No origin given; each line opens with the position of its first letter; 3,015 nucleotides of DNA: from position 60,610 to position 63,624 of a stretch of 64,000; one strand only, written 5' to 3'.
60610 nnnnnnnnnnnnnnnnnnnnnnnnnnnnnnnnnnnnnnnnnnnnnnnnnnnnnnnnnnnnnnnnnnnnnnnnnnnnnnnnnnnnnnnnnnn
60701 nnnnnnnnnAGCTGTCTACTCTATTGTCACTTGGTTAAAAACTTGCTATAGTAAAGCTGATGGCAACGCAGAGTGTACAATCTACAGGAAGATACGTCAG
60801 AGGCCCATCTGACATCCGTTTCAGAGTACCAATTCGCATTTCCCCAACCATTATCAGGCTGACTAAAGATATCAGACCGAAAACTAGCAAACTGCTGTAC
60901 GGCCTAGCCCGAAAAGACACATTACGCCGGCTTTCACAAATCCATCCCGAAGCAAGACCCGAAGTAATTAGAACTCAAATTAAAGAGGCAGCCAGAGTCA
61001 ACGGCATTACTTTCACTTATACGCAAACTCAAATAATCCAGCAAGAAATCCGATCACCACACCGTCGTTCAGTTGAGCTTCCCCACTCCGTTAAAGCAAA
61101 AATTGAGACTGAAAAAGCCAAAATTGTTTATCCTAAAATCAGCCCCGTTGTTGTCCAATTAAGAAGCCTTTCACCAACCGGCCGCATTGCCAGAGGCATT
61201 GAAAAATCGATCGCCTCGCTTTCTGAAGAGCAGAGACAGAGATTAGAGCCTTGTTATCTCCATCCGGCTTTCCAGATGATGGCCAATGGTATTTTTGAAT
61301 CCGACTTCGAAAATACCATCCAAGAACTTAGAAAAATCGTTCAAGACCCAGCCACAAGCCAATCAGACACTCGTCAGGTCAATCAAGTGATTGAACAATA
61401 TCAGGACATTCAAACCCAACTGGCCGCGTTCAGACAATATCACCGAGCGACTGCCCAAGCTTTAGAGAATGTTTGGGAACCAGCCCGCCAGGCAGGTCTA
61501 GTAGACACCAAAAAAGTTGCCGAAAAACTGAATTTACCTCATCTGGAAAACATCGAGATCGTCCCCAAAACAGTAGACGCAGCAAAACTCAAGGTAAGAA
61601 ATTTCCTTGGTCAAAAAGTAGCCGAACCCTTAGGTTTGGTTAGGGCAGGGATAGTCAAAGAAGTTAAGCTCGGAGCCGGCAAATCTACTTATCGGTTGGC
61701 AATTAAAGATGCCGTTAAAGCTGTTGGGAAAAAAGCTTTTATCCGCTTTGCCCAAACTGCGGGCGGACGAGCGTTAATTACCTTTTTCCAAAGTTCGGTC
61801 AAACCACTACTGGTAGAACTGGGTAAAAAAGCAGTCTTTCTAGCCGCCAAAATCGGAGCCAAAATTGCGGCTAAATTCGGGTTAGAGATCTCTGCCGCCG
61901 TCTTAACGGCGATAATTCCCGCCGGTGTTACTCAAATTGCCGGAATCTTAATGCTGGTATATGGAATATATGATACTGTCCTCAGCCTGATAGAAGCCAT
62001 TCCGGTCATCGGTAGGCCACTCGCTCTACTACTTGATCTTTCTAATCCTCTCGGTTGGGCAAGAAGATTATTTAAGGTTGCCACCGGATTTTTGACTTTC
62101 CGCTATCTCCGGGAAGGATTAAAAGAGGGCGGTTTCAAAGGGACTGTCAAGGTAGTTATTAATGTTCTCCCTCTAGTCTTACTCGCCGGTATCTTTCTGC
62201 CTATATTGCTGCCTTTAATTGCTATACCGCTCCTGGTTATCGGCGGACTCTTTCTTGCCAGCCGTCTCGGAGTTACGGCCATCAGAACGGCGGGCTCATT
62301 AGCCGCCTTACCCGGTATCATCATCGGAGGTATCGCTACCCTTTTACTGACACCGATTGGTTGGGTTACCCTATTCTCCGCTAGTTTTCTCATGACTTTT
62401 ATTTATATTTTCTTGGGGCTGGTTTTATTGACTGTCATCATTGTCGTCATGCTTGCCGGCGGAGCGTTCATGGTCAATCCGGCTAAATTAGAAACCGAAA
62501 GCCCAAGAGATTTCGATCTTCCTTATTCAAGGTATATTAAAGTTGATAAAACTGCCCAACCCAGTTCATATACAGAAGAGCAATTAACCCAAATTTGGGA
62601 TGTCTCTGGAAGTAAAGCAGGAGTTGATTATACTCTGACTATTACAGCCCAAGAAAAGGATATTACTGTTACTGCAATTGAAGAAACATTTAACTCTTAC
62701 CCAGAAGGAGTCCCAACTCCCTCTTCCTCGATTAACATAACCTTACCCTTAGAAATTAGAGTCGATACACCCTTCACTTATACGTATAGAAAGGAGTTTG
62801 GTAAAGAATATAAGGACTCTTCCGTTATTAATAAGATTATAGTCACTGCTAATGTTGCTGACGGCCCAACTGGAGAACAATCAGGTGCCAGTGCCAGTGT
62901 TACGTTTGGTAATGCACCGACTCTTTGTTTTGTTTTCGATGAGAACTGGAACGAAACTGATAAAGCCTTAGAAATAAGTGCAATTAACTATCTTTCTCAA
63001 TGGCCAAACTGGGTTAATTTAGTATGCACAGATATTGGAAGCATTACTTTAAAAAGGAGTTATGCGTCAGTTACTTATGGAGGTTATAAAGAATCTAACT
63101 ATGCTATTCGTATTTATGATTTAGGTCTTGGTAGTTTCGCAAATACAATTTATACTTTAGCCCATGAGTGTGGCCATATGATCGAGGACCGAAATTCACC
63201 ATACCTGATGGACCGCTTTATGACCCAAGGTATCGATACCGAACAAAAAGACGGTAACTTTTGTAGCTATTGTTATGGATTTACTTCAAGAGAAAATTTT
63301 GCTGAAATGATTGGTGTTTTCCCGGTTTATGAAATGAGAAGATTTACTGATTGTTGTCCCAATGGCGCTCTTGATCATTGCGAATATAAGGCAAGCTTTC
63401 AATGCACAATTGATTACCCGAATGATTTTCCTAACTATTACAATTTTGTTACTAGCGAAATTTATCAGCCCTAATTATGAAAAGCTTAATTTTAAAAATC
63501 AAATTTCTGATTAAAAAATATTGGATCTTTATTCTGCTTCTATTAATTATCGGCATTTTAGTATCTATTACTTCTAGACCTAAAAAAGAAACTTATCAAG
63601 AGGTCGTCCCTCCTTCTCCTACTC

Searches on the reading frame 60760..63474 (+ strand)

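Call 8: search_protein_families(library=pfam, proteins=[window:60760-63474:+], max_evalue=0.01)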
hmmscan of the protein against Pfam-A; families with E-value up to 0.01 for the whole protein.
window:60760-63474:+ (904 aa): 2 families
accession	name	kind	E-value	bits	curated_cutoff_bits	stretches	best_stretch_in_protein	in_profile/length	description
PF00335.26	Tetraspanin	-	0.00037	20.7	32.1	1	479-576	7-103/225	Tetraspanin family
PF11157.13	DUF2937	-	0.0088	16.3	25.3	0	170-236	44-111/162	Protein of unknown function (DUF2937)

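Call 16: search_protein_families(library=ncbifam, proteins=[window:60760-63474:+], max_evalue=0.01)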
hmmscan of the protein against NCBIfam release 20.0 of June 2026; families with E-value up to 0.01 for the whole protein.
window:60760-63474:+ (904 aa): 1 family
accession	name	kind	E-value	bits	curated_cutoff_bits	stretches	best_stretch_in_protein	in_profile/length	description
NF010030.0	PRK13505.1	equivalog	0.0046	15.4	652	1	242-333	9-97/557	formate--tetrahydrofolate ligase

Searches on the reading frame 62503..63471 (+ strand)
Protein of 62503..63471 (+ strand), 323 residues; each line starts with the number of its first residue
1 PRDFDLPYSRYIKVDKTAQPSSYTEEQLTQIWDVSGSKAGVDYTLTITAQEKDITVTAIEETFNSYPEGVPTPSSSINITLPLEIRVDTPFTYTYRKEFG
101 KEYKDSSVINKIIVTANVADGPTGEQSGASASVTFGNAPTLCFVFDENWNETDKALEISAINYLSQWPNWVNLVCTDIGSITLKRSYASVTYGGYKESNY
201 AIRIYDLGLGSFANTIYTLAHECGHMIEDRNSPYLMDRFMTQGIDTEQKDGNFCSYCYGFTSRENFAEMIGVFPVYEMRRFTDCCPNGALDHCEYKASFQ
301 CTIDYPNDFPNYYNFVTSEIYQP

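Call 65: search_solved_structures(query=window:62503-63471:+, max_evalue=1)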
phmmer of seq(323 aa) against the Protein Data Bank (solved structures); distinct sequences matched with E-value up to 1: 11.
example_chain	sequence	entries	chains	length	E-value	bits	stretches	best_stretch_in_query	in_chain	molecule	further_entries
7zy4_A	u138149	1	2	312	0.0011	21.6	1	190-282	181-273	Cleavage stimulation factor subunit 3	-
2ond_A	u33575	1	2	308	0.0011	21.6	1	190-282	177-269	Cleavage stimulation factor 77 kDa subunit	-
2ooe_A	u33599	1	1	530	0.0014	21.2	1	190-282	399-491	Cleavage stimulation factor 77 kDa subunit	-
6uro_E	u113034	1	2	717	0.0025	20.4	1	190-282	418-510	Cleavage stimulation factor subunit 3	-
4hjj_L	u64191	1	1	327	0.093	15.2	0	27-65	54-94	Anti-IL12 Anti-IL18 DFab Light Chain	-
7kmi_B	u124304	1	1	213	0.32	13.5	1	34-80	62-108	LY-CoV481 Fab light chain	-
9sg0_L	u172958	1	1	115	0.36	13.3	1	34-67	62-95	CJM112 Fv light-chain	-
9q69_B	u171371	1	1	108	0.43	13.1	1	34-67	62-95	RP.047 Light Chain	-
9sfx_L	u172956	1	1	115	0.47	12.9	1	34-67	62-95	Light-chain of anti-IL-17A antibody XAB5 (crystallization aid)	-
7whz_E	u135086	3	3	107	0.48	12.9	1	34-67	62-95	IG c934_light_IGKV1-5_IGKJ1 | light chain of XMA01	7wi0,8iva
7bem_L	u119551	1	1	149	0.9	12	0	34-80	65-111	COVOX-269 Vl domain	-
